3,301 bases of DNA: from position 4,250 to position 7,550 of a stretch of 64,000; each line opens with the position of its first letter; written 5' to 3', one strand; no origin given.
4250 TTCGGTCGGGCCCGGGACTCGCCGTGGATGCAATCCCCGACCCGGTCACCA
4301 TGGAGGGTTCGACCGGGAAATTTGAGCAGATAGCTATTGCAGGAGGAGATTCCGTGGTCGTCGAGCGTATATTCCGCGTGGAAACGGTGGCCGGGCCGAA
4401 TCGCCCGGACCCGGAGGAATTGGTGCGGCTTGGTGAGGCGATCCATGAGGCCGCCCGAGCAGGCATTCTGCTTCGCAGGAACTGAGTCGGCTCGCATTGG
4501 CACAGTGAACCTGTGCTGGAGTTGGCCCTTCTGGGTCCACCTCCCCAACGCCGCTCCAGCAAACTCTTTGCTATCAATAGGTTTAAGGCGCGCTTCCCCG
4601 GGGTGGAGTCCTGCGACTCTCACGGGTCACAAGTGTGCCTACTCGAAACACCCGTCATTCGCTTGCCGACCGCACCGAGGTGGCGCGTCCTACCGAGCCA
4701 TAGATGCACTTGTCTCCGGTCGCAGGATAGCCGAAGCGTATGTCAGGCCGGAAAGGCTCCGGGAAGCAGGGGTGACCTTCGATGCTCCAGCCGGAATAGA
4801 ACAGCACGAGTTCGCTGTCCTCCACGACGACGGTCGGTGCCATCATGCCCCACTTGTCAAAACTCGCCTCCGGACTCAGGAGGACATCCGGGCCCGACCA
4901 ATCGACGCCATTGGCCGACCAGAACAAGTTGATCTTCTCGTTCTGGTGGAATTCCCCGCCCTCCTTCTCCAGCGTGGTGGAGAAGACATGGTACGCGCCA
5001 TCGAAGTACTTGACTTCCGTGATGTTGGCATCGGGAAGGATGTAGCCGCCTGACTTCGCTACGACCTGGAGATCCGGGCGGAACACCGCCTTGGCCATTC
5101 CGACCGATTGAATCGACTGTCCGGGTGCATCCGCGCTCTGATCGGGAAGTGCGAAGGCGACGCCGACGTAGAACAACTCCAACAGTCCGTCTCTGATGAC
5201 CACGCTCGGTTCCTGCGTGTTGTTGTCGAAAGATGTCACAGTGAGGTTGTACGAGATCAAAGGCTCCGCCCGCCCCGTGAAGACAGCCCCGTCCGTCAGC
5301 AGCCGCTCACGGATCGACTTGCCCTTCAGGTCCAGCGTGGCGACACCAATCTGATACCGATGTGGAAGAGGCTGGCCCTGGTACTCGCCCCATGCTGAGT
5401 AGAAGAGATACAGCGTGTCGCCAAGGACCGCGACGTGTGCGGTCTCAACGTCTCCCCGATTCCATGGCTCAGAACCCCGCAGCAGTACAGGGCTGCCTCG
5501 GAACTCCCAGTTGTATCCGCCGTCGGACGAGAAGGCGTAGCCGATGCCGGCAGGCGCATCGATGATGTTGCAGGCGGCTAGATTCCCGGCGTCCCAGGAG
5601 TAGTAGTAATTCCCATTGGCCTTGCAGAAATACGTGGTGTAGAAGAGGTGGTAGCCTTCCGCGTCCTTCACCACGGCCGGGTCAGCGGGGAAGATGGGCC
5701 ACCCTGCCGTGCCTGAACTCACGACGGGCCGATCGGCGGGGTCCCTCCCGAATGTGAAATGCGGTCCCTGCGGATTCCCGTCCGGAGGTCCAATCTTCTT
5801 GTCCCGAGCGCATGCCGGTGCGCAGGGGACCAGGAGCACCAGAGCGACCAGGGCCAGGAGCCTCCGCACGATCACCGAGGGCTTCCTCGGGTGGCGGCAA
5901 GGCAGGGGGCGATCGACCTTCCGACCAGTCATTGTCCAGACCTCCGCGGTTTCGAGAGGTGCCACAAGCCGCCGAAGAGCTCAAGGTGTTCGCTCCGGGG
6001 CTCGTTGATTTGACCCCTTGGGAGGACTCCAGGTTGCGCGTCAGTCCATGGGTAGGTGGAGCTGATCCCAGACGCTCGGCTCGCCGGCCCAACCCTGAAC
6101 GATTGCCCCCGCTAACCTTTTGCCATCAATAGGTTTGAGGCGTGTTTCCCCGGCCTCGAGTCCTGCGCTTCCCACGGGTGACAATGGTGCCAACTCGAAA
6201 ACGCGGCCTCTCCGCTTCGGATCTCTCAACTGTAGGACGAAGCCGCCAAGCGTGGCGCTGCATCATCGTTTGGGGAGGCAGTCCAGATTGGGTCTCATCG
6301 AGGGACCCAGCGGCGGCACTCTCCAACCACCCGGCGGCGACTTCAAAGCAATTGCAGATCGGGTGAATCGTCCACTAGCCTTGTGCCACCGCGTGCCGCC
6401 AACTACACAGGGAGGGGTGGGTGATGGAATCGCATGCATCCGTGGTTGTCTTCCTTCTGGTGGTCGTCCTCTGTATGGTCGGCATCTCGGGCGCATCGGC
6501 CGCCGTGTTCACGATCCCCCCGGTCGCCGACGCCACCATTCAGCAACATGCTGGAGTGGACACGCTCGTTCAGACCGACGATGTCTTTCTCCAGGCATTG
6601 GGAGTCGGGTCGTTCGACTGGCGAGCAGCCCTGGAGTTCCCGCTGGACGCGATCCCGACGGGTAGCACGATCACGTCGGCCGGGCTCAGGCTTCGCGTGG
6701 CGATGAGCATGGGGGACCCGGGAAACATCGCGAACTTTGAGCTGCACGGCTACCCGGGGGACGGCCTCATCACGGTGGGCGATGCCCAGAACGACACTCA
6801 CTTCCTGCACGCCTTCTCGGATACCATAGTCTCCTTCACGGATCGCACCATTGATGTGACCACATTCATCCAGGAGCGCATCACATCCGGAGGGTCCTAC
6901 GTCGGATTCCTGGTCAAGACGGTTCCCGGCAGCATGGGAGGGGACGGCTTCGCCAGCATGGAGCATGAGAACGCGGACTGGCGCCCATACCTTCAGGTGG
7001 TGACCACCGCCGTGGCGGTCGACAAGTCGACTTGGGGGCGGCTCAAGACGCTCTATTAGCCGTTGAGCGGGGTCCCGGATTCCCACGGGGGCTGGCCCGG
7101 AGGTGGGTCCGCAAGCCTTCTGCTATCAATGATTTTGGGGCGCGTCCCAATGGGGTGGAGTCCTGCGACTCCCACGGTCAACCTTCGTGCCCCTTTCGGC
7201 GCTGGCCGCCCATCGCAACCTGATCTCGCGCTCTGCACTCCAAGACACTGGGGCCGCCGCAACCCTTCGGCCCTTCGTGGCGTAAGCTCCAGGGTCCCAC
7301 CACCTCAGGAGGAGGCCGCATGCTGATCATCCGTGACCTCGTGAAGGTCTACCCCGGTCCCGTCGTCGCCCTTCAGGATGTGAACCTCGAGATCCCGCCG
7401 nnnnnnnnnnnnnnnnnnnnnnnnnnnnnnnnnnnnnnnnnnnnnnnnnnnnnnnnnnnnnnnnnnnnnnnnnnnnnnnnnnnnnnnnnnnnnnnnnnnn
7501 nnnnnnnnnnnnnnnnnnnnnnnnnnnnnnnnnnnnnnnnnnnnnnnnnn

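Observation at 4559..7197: Three direct copies of a conserved ~90-nt element delimit two secreted-protein genes like cassettes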

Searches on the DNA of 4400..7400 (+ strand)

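Call 9: search_rna_families(source=window, start=4400, end=7400, threshold=evalue, max_evalue=10, show_alignments=3)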
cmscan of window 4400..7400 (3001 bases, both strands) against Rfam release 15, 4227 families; matches with E-value up to 10: 1.
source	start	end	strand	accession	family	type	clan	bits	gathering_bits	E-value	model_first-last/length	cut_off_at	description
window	5762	5800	+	RF00191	SNORA57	Gene; snRNA; snoRNA; HACA-box;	-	15.7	40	1.6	97-135/149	no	Small nucleolar RNA SNORA57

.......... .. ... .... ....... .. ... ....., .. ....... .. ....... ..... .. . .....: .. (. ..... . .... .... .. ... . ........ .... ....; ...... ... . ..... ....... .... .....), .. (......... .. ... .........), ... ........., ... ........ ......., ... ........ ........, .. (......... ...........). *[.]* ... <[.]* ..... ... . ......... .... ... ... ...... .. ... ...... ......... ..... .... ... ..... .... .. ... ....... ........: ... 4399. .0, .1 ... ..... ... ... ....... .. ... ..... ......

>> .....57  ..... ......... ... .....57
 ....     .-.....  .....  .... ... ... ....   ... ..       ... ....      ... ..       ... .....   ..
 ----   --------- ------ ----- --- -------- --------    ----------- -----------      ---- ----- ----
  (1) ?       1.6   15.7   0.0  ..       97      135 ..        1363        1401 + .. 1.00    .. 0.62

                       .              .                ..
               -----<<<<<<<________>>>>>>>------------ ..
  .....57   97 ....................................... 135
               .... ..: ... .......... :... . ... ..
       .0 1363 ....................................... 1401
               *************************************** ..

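Call 42: build_rna_model(alignment_id=A4, structure=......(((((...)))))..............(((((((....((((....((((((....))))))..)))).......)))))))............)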
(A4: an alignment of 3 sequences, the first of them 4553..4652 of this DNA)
Model R1 built from alignment A4 (3 sequences, 100 columns); structure: as given.
model positions 100; base pairs 22; branch points 1; effective number of sequences 1.47; information 0.589 bits per position. Calibrated on 0.2 Mb of random sequence (short: E-values are rough).
structure used (alignment columns):
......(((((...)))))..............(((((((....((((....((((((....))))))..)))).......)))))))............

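Call 43: search_with_rna_model(model_id=R1, source=window, filters=off, max_evalue=10)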
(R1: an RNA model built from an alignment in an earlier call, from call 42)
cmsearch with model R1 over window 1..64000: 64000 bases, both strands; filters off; matches with E-value up to 10: 16.
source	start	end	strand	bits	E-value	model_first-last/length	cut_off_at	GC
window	4553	4652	+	113.8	1.4e-28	1-100/100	no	0.56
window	6105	6204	+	101.6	2.6e-25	1-100/100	no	0.59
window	7105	7203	+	99.9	7.3e-25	1-100/100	no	0.62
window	50549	50566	-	11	0.64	53-70/100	no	0.83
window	43123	43191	-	10.7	0.76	1-100/100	no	0.65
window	19845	19897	-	10.6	0.8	32-88/100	no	0.79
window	25679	25731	-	10.1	1.1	1-100/100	no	0.75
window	42820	42893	-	8.9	2.3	1-100/100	no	0.68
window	36404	36460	-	8.8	2.4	30-88/100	no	0.63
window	17519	17565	-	8.7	2.6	37-85/100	no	0.7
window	35282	35357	+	8.4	3.2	1-100/100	no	0.67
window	4453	4501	+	8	3.9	1-100/100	no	0.63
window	32565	32598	+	8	3.9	45-77/100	no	0.76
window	18171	18210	-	7.2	6.5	1-100/100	no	0.68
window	39480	39522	+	7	7.3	1-100/100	no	0.74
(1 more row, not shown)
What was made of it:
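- Checked: A covariance model scores the copies 114, 102 and 100 bits; the next best hit in the window scores 11 bits (call 43).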

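Call 51: search_with_rna_model(model_id=R1, sources=[L001, L004, L005, L006, L007, L077, L080, L081, L082, L083, L084], max_evalue=1)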
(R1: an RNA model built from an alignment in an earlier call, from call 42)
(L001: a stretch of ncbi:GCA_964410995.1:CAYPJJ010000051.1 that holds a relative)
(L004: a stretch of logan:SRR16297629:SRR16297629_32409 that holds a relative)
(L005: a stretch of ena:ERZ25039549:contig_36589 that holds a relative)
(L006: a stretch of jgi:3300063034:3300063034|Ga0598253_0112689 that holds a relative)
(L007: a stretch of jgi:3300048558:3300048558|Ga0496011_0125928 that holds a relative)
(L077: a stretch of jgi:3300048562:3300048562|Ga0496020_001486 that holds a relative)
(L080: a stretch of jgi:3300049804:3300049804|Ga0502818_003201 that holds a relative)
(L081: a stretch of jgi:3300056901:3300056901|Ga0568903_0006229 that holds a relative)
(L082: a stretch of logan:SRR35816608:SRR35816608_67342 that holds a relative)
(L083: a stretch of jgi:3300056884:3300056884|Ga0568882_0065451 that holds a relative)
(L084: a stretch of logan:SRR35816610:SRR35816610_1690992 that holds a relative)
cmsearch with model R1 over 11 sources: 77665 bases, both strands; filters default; matches with E-value up to 1: 1.
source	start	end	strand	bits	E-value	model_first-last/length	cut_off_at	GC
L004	1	52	+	36.3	1.2e-07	48-100/100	5'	0.69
